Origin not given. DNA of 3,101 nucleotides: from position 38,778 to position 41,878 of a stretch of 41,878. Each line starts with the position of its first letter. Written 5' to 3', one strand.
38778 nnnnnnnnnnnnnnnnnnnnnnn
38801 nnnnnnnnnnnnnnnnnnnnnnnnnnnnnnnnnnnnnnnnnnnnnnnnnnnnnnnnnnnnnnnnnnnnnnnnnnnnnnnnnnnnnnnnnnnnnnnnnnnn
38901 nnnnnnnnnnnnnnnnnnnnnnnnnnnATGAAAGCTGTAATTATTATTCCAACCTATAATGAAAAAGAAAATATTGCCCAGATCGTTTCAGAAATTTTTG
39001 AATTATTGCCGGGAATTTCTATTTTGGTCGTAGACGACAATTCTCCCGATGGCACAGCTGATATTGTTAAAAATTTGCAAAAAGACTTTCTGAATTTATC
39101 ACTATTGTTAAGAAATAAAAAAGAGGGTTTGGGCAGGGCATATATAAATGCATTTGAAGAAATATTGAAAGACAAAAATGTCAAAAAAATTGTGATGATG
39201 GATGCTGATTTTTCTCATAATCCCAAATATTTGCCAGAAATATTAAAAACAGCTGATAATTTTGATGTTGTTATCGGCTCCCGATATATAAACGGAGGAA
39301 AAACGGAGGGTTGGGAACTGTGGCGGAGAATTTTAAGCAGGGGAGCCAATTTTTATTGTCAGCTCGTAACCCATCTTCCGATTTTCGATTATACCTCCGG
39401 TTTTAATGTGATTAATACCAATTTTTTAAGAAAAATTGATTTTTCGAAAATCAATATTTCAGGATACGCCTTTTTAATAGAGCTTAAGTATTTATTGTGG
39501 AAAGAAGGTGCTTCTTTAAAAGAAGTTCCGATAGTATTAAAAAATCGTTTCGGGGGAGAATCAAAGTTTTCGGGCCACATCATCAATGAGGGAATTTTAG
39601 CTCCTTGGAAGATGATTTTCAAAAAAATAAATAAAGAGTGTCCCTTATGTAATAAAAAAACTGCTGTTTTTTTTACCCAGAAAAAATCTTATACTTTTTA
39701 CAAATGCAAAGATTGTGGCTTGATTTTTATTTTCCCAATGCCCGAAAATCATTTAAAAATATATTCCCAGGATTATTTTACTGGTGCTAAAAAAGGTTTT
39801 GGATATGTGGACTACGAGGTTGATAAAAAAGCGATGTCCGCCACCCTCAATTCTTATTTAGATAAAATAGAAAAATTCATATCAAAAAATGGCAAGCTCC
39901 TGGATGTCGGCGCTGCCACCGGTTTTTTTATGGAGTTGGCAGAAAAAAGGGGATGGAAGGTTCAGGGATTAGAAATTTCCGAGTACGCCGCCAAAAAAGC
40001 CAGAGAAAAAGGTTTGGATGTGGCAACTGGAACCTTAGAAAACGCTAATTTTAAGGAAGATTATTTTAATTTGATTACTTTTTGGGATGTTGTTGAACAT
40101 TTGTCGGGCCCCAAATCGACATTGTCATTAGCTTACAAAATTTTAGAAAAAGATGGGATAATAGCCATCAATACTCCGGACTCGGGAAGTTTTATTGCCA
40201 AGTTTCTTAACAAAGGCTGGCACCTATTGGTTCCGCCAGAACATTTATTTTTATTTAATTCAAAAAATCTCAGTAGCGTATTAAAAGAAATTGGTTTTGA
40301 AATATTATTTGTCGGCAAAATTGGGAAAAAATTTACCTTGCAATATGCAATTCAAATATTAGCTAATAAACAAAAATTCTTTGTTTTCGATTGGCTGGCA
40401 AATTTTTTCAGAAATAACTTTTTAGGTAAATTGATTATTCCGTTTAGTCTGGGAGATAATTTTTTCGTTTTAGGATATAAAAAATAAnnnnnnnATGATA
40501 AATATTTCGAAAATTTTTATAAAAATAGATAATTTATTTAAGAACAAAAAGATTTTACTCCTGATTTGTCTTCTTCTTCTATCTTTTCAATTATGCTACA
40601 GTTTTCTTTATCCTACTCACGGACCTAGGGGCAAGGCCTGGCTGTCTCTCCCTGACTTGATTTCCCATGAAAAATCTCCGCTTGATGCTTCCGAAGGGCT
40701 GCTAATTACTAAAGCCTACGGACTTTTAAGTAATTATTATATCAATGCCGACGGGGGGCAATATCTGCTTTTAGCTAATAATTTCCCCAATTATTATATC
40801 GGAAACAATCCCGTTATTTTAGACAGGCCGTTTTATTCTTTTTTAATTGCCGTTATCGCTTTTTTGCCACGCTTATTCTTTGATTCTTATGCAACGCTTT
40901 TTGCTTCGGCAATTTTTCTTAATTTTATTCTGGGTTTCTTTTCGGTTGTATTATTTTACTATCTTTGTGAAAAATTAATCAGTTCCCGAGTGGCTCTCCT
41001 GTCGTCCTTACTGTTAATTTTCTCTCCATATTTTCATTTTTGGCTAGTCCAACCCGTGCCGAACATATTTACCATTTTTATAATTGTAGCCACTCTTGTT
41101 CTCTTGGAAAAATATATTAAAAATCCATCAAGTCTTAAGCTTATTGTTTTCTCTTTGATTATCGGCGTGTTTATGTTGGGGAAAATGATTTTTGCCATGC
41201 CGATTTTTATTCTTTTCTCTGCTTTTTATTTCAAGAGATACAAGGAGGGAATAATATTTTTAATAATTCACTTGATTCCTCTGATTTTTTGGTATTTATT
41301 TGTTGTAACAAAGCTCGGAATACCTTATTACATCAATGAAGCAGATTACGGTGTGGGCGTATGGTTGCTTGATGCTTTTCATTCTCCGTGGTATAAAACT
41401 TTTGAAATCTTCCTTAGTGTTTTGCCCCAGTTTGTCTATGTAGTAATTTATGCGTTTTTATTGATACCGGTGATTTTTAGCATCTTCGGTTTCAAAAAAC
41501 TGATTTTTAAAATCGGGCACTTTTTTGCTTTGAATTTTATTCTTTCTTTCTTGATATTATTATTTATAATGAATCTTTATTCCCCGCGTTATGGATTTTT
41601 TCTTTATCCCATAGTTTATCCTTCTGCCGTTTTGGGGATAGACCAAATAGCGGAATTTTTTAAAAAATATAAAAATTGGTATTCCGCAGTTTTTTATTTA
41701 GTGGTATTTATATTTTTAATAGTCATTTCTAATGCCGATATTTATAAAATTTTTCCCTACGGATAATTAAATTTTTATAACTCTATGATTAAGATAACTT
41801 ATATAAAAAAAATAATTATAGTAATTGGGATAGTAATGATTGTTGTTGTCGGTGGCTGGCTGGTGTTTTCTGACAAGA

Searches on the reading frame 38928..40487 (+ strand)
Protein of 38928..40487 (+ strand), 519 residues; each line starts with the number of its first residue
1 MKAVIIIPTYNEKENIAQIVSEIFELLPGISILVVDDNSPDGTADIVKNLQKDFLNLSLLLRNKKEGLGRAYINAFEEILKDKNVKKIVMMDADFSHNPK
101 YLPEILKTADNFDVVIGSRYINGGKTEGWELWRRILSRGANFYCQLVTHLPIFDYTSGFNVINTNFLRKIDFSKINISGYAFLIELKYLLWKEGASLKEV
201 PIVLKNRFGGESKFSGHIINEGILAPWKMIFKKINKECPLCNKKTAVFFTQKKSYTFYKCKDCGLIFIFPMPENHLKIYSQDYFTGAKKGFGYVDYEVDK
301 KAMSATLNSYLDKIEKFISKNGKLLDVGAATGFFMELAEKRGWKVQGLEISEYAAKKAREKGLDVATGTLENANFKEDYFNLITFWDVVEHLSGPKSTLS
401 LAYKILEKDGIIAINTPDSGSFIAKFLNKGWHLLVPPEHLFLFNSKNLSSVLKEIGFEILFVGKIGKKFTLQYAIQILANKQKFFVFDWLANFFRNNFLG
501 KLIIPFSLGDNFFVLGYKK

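Call 49: search_protein_families(library=pfam, proteins=[window:38928-40487:+], max_evalue=0.01)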
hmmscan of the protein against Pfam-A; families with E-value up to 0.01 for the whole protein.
window:38928-40487:+ (519 aa): 11 families
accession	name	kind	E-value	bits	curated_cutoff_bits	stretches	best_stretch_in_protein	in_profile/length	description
PF00535.33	Glycos_transf_2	-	1.2e-27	97.3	23.3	1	5-170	2-167/168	Glycosyl transferase family 2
PF13489.12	Methyltransf_23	-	1.3e-23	84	27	1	310-460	12-162/164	Methyltransferase domain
PF08241.18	Methyltransf_11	-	1.7e-11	45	21.2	1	325-414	1-95/95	Methyltransferase domain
PF13847.12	Methyltransf_31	-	2.2e-09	37.6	27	1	318-423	1-119/145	Methyltransferase domain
PF13649.12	Methyltransf_25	-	1.4e-08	35.7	27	1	325-410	2-97/97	Methyltransferase domain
PF08242.18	Methyltransf_12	-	5.8e-08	33.8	30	1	325-412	1-98/98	Methyltransferase domain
PF07021.18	MetW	-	1.7e-05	25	21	1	312-408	5-104/193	Methionine biosynthesis protein MetW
PF13641.12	Glyco_tranf_2_3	-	2.2e-05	25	27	1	5-109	5-111/230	Glycosyltransferase like family 2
PF14354.12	Lar_restr_allev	-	0.0007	20.2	28.6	1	236-265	4-33/58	Restriction alleviation protein Lar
PF00107.32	ADH_zinc_N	-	0.0019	18.6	31.8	1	335-413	7-86/129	Zinc-binding dehydrogenase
PF01728.25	FtsJ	-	0.002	18.5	24.1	1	312-366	13-70/181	FtsJ-like methyltransferase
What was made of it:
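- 38928..40487 (+): GT2 domain fused to a SAM-methyltransferase domain. It follows MT2. Pfam Glycos_transf_2 97 bits and Methyltransf_23 84 bits (call 49).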

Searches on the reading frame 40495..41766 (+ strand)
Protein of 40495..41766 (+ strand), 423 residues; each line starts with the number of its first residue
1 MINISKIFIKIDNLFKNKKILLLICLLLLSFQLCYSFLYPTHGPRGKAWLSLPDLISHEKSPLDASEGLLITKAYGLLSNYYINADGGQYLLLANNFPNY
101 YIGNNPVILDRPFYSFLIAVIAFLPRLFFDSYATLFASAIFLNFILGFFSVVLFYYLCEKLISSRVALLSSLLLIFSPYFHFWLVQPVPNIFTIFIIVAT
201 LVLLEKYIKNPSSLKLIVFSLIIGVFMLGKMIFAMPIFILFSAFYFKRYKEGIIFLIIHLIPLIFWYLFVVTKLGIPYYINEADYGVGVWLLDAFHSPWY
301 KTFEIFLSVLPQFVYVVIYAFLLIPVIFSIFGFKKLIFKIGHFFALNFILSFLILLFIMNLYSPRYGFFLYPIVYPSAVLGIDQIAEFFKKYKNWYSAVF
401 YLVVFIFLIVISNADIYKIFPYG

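Call 49: search_protein_families(library=pfam, proteins=[window:40495-41766:+], max_evalue=0.01)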
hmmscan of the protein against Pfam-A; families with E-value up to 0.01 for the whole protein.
window:40495-41766:+ (423 aa): 2 families
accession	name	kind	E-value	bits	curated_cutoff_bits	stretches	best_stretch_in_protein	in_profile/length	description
PF13231.12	PMT_2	-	8.1e-07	29.8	26.1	1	121-262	6-151/160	Dolichyl-phosphate-mannose-protein mannosyltransferase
PF03901.23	Glyco_transf_22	-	0.0072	16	23.8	1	114-269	57-218/414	Alg9-like mannosyltransferase family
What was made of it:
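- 40495..41766 (+): PMT_2/ArnT-like GT-C glycosyltransferase. Pfam PMT_2 29.8 bits (call 49).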
